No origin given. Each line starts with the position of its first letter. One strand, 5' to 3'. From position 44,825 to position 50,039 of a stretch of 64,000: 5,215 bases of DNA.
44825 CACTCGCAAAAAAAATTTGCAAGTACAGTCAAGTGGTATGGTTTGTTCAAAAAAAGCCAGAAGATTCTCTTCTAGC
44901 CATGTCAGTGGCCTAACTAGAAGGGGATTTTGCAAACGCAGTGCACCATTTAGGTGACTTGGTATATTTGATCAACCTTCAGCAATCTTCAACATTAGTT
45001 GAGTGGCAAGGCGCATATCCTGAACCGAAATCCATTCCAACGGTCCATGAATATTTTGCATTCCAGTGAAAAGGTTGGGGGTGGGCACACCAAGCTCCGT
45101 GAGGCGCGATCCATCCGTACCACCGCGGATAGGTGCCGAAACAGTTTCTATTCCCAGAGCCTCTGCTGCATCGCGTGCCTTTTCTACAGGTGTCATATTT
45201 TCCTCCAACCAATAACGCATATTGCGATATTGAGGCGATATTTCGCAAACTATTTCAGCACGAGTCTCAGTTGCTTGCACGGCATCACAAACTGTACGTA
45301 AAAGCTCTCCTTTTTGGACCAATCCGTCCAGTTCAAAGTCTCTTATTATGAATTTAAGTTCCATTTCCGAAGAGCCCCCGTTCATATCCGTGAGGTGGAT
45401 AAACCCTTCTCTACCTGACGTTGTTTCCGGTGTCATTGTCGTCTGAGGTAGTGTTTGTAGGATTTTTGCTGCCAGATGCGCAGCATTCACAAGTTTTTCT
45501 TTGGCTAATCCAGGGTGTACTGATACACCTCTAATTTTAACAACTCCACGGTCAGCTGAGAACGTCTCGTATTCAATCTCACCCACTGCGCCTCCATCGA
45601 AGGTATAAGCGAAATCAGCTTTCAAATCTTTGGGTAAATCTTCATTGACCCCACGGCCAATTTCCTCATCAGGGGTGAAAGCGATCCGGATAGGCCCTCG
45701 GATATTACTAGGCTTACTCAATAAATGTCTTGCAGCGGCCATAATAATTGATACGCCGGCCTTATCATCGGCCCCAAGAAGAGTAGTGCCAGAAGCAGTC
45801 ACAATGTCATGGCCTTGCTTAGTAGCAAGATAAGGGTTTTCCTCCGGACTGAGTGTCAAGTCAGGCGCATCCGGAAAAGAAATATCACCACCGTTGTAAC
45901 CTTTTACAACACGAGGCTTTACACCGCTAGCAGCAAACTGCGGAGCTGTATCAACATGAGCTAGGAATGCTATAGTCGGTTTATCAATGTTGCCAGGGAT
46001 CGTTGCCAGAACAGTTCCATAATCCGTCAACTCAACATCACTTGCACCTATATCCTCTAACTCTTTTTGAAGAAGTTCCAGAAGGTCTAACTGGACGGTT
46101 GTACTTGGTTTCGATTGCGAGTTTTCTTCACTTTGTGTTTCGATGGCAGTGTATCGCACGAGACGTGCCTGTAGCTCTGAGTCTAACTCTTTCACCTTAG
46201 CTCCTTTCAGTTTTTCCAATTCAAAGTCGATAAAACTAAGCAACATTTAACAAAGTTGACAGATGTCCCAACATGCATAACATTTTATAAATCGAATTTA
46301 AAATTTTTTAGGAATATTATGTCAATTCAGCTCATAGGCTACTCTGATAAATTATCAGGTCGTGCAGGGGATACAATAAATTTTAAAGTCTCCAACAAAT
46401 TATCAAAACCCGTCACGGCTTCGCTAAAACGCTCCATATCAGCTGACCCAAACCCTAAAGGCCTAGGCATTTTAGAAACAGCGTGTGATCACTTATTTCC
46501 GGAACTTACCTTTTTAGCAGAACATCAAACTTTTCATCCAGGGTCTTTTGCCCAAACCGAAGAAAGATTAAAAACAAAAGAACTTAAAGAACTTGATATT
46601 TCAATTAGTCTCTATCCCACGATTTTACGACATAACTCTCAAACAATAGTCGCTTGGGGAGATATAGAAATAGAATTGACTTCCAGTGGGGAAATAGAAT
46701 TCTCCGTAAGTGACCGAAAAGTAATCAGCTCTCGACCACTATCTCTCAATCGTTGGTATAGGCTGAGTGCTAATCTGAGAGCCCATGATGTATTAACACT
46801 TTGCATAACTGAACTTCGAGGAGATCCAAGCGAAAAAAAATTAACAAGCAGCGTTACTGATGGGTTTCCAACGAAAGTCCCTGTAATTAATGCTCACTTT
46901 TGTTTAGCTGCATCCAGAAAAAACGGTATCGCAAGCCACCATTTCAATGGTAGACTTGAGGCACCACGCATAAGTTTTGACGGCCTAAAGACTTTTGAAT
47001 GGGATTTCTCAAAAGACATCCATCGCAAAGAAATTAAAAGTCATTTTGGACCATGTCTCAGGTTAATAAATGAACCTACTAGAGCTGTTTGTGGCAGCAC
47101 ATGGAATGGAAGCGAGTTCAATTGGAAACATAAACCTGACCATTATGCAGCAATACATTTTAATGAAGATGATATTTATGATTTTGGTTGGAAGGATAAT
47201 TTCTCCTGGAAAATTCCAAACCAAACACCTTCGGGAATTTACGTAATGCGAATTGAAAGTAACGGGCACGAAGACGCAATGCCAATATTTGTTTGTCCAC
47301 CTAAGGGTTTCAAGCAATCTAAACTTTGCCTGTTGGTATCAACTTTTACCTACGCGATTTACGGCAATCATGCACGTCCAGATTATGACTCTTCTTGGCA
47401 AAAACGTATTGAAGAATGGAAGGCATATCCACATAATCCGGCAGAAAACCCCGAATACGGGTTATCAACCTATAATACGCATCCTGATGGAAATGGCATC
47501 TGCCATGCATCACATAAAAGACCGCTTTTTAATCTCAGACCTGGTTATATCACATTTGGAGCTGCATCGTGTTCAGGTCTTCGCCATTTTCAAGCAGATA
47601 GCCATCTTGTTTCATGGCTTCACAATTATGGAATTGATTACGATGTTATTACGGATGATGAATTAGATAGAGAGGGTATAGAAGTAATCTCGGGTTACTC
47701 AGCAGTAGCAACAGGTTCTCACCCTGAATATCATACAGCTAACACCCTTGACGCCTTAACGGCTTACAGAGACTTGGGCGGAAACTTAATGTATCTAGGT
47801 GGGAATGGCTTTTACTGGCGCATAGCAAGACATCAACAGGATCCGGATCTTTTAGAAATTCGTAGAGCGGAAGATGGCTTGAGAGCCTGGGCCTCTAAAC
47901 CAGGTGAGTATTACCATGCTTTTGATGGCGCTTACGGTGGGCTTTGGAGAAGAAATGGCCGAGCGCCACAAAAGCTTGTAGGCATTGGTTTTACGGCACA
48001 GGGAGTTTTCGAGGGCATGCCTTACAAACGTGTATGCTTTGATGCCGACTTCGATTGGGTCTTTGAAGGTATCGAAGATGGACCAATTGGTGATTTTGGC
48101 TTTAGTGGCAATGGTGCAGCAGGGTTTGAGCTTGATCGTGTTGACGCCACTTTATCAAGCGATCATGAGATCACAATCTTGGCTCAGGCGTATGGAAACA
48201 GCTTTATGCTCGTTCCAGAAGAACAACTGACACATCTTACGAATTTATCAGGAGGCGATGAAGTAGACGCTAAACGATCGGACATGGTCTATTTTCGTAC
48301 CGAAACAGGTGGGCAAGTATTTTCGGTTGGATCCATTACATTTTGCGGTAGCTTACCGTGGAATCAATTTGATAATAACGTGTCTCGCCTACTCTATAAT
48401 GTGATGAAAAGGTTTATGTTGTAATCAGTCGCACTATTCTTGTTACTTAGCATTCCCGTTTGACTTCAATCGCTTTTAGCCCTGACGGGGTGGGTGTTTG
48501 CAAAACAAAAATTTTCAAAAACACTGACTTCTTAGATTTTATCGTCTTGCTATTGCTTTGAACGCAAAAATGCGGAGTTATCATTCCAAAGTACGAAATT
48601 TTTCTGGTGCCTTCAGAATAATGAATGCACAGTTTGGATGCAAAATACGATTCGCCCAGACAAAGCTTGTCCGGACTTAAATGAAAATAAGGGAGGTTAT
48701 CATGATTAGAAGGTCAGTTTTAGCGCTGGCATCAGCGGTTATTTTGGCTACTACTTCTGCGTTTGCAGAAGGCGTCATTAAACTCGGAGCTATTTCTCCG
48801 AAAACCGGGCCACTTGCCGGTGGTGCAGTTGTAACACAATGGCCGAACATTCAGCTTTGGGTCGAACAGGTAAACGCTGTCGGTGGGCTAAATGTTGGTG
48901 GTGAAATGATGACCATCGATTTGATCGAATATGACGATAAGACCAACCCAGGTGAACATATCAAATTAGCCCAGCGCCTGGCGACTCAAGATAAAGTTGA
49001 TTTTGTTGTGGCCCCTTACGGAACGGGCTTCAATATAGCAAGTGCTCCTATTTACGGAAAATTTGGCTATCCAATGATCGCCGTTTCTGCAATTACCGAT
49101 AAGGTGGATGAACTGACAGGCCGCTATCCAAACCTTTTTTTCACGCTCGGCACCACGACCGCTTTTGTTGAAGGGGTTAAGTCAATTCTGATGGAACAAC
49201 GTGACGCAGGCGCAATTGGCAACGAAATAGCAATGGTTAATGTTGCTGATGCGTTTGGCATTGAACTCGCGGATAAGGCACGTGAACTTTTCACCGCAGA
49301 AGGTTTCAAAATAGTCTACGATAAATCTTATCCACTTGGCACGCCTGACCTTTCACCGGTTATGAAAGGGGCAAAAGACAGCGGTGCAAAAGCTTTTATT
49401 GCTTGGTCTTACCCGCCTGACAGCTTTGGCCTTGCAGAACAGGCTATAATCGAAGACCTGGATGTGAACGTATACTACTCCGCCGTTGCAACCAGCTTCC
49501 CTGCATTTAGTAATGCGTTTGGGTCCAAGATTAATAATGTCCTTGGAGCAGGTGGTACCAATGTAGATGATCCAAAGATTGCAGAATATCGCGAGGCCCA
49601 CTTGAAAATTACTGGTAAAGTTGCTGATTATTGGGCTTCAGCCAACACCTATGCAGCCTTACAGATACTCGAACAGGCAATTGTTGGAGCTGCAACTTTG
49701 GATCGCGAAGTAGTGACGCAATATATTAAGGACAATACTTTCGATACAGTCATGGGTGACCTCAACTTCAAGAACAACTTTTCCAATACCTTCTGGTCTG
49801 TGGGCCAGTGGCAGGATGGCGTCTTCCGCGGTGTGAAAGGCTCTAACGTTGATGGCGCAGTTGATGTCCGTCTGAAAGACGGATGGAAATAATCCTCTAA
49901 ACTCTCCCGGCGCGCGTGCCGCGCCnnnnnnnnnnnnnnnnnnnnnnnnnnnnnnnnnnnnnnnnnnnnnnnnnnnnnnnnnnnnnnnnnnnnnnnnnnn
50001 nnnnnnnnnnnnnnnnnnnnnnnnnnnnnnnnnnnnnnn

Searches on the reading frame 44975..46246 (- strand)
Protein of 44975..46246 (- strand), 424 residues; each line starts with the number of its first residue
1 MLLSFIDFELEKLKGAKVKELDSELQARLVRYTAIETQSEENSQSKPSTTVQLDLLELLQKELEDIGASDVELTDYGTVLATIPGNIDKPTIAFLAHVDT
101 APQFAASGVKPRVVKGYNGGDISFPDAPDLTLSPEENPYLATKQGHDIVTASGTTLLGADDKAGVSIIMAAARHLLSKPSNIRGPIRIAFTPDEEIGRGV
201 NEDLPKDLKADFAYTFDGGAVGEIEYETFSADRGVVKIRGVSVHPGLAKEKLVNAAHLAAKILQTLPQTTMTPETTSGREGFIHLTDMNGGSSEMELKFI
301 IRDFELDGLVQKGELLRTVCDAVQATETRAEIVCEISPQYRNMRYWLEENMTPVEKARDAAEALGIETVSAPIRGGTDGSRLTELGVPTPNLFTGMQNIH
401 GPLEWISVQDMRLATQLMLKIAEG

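Call 11: search_protein_families(library=pfam, proteins=[window:44975-46246:-])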
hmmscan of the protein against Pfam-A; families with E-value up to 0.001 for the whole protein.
window:44975-46246:- (424 aa): 3 families
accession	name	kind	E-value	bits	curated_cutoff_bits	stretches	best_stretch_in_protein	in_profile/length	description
PF01546.33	Peptidase_M20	-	4.5e-16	59.8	24.6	1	159-423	34-205/206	Peptidase family M20/M25/M40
PF07687.19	M20_dimer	-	8.8e-12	45.4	21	1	227-305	2-84/107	Peptidase dimerisation domain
PF05343.19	Peptidase_M42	-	2.8e-10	40.2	23.2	1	160-225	134-197/292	M42 glutamyl aminopeptidase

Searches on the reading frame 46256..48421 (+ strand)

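Call 11: search_protein_families(library=pfam, proteins=[window:46256-48421:+])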
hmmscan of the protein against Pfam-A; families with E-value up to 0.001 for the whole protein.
window:46256-48421:+ (722 aa): 1 family
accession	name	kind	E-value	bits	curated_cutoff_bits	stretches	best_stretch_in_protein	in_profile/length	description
PF20254.3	DMFA2_C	-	1.8e-89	301.2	27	1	275-706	1-373/374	N,N-dimethylformamidase beta subunit-like, C-terminal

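Call 74: search_protein_families(library=ncbifam, proteins=[window:46256-48421:+], max_evalue=1e-20)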
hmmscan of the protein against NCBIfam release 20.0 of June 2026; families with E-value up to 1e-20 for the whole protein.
window:46256-48421:+ (722 aa): 0 families

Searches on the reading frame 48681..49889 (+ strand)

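Call 11: search_protein_families(library=pfam, proteins=[window:48681-49889:+])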
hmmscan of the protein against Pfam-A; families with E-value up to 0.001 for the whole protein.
window:48681-49889:+ (403 aa): 3 families
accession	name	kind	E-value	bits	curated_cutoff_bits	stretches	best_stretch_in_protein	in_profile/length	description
PF13458.12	Peripla_BP_6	-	1.7e-40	140.2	31.7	1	33-366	2-327/343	Periplasmic binding protein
PF13433.12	Peripla_BP_5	-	4.2e-08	33.1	27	0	33-113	1-76/363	Periplasmic binding protein domain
PF01094.35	ANF_receptor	-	1.1e-07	31.7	25.4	1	62-366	11-337/353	Receptor family ligand binding region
